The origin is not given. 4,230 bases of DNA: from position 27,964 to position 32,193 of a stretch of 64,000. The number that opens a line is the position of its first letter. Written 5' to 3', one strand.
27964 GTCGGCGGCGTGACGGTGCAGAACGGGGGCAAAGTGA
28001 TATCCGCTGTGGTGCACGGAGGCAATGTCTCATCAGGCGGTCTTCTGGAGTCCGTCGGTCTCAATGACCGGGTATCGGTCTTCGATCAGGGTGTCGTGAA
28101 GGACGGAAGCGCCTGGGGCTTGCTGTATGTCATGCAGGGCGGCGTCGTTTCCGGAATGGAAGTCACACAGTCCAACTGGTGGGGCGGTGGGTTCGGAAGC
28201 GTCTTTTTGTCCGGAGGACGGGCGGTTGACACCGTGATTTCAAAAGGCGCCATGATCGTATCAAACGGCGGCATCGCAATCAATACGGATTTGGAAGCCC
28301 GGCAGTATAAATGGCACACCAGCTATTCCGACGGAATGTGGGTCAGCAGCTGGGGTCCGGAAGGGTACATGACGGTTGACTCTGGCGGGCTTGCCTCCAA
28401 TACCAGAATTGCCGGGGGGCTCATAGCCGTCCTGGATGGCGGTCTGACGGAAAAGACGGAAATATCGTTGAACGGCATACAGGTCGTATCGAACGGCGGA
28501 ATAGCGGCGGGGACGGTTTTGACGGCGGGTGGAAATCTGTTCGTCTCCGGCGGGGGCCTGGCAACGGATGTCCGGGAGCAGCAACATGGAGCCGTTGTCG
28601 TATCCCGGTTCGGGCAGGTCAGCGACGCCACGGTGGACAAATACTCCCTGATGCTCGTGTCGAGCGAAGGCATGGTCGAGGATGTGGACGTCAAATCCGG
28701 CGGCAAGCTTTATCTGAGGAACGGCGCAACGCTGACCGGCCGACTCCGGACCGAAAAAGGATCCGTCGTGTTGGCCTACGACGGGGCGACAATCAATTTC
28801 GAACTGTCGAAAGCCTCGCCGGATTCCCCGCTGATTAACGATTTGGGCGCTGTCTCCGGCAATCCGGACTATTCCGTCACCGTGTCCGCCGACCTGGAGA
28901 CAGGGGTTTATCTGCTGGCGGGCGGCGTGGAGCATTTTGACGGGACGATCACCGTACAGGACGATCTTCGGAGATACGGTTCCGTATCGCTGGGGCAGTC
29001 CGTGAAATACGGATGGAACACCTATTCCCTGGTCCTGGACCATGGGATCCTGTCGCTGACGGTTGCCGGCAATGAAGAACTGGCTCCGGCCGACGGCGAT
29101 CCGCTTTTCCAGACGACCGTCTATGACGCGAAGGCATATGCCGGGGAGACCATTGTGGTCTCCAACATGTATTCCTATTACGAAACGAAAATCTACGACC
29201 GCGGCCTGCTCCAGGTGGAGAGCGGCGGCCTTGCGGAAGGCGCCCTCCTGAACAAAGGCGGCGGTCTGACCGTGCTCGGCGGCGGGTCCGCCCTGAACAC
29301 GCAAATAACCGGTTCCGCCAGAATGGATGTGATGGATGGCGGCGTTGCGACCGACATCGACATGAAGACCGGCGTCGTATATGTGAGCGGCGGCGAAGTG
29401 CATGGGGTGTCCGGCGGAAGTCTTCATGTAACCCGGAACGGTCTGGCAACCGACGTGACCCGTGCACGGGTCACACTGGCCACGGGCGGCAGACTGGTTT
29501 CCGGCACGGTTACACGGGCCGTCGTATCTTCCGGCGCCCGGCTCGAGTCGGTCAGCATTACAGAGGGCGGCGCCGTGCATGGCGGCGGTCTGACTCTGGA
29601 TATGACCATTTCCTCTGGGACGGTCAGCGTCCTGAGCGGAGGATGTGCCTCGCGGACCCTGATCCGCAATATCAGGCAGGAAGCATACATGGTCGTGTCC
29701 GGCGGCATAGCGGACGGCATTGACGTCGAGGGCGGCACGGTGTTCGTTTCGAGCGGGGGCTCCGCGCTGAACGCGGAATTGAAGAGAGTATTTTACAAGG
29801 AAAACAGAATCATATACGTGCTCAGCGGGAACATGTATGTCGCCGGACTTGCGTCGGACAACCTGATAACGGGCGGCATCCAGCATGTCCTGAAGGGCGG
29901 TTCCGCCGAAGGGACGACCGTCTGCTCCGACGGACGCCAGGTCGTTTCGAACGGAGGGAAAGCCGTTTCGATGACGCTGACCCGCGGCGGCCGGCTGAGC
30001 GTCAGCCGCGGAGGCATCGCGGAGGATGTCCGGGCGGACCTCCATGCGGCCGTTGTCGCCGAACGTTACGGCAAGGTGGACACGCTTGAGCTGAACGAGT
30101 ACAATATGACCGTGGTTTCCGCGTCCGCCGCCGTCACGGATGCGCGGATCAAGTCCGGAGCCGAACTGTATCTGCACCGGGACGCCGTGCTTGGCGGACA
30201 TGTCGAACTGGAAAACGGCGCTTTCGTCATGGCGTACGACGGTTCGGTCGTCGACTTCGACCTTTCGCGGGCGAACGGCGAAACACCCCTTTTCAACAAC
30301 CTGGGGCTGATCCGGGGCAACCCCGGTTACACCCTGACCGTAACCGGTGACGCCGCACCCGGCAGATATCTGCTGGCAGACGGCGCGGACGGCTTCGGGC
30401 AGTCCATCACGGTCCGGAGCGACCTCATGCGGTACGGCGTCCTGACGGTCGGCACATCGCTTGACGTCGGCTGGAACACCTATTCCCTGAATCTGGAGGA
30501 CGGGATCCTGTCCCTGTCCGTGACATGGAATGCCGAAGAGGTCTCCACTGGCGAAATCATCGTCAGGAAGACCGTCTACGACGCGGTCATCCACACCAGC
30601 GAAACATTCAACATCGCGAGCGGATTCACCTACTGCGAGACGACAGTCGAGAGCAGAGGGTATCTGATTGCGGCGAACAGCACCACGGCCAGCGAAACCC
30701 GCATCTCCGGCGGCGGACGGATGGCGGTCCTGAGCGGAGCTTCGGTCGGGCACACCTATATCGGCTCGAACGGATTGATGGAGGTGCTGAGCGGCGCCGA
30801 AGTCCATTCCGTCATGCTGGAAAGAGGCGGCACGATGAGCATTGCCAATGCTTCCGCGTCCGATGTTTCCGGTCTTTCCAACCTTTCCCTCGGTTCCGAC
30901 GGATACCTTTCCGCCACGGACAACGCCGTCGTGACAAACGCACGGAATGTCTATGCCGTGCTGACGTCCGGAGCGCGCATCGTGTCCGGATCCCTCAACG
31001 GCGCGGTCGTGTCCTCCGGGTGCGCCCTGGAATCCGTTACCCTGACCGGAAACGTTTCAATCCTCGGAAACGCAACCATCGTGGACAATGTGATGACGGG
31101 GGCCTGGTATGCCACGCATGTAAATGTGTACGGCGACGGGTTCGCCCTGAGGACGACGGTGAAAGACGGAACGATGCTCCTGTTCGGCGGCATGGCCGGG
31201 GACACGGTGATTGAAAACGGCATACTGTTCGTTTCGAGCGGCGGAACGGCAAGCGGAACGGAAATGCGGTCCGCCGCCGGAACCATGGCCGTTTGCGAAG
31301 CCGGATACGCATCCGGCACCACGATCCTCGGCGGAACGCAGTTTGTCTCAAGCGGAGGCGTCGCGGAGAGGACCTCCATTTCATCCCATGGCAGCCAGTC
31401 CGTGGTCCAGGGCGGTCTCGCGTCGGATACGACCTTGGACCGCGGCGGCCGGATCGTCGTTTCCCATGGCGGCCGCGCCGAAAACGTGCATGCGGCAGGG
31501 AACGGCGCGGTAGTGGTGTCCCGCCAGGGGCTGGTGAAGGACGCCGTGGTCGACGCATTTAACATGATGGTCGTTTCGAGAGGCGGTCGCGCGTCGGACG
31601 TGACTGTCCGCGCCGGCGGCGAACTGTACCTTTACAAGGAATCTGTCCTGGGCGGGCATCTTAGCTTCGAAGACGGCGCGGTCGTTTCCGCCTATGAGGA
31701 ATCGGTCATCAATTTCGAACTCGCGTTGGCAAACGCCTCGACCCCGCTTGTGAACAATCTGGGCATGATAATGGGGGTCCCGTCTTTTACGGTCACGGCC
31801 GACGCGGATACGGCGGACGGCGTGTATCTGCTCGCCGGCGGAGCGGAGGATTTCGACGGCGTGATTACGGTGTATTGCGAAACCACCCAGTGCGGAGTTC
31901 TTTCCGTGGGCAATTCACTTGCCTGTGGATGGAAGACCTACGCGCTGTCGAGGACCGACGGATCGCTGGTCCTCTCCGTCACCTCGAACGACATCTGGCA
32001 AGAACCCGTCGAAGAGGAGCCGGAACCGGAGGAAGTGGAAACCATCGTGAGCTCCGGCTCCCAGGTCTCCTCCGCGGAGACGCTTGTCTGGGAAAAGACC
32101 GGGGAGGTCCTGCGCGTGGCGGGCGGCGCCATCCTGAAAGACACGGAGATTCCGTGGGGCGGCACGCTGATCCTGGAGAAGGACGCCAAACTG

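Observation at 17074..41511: Single 24.4-kb ORF encoding an 8,145-aa mosaic giant protein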

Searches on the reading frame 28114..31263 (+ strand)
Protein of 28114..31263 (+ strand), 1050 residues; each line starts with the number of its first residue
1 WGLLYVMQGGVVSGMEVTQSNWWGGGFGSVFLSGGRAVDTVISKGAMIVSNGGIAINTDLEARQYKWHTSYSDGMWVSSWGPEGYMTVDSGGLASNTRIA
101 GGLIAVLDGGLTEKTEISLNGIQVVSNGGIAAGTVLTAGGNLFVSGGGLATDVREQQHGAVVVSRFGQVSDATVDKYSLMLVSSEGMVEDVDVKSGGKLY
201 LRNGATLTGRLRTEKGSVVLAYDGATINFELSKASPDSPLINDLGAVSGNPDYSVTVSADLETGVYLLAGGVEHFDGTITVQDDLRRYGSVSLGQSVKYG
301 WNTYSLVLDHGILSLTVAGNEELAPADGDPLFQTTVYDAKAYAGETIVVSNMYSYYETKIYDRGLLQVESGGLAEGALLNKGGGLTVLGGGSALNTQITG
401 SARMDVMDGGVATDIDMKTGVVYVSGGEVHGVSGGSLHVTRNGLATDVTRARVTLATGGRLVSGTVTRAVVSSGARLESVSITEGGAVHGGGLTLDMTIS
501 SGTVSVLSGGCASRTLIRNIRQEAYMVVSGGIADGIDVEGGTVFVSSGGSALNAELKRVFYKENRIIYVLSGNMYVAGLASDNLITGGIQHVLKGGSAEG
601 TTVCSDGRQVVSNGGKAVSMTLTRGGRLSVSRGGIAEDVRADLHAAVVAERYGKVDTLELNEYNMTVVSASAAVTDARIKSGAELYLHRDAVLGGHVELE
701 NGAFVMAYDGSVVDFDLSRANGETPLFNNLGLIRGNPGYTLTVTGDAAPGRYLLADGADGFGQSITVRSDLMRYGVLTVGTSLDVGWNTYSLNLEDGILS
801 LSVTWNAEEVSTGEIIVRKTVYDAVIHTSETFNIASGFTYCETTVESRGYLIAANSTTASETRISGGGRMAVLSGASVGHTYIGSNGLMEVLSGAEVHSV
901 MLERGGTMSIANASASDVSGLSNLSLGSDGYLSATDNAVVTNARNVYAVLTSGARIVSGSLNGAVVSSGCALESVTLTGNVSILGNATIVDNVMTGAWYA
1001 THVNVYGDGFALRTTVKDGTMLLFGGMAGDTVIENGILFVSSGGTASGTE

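Call 5: search_protein_families(library=pfam, proteins=[window:28114-31263:+], max_evalue=0.01)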
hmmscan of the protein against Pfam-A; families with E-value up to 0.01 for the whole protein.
window:28114-31263:+ (1050 aa): 1 family
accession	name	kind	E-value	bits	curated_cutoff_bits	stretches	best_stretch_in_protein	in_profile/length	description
PF16168.11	AIDA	-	7.5e-23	80.8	27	2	370-420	12-62/63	Adhesin of bacterial autotransporter system, probable stalk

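Call 17: search_protein_families(library=ncbifam, proteins=[window:28114-31263:+], max_evalue=0.01)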
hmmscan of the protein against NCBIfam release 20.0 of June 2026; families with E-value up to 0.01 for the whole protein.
window:28114-31263:+ (1050 aa): 5 families
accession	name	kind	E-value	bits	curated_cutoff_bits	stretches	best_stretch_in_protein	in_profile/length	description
TIGR04415.1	O_hepto_targRPT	repeat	5e-39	132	30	4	597-634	1-38/38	strand-loop-strand repeat protein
NF033176.1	auto_AIDA-I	exception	1.4e-30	105.6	1200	4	25-210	310-492/1287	autotransporter adhesin AIDA-I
NF033177.1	auto_Ag43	equivalog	2.1e-26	92.4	1200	4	92-251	245-399/948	Ag43/Cah family autotransporter adhesin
NF040482.1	auto_BafA_Cterm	equivalog_domain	7e-11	41.3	700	2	103-250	23-174/643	BafA family autotransporter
NF007409.0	PRK09945.1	equivalog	5.3e-07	28.6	830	1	88-171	17-100/418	hypothetical protein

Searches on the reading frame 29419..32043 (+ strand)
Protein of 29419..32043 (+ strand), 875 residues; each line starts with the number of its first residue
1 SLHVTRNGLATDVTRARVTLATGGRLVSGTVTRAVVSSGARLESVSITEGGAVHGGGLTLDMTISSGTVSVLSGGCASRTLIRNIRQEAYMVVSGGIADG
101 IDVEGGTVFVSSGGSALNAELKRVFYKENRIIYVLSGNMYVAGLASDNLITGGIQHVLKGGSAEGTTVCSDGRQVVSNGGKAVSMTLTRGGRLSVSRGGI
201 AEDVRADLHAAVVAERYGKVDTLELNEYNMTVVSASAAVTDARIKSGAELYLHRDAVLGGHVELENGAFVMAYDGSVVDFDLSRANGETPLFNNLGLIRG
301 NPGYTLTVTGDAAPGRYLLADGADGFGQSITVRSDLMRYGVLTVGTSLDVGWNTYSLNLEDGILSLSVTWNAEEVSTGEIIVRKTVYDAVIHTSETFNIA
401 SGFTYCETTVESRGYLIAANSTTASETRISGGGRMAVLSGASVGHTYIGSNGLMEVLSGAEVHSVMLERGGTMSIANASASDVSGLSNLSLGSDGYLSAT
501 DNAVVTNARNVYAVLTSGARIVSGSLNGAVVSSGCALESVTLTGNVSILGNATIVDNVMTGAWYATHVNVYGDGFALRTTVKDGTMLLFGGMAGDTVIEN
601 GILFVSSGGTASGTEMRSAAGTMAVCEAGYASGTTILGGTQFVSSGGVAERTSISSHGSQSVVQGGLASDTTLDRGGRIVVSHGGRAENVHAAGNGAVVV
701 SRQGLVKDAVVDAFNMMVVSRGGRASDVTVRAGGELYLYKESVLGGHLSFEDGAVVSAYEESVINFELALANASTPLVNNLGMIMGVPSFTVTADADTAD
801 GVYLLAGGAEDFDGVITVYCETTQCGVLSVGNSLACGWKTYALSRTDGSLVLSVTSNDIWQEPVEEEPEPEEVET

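Call 57: find_related_loci(query=A2, collection=metagenome_contigs, flank=10000)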
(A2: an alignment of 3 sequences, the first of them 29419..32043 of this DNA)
Query A2 (875 aa) in metagenome_contigs; peptide patterns used: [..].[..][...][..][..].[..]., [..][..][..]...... (x = any residue, [..] = any of these).
442 stretches matched a pattern; 6 encode a relative of the query (tblastn E <= 1e-3); 6 distinct loci.
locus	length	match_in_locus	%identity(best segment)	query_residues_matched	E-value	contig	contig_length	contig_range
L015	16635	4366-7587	40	4-873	0e+0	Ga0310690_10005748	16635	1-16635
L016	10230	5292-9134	27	9-870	1e-31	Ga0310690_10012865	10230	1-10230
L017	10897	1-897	54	258-867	8e-31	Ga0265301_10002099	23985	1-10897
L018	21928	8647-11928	31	2-869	2e-52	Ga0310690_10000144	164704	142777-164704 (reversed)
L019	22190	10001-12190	29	213-864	6e-47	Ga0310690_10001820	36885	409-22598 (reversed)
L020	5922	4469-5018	43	128-854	6e-17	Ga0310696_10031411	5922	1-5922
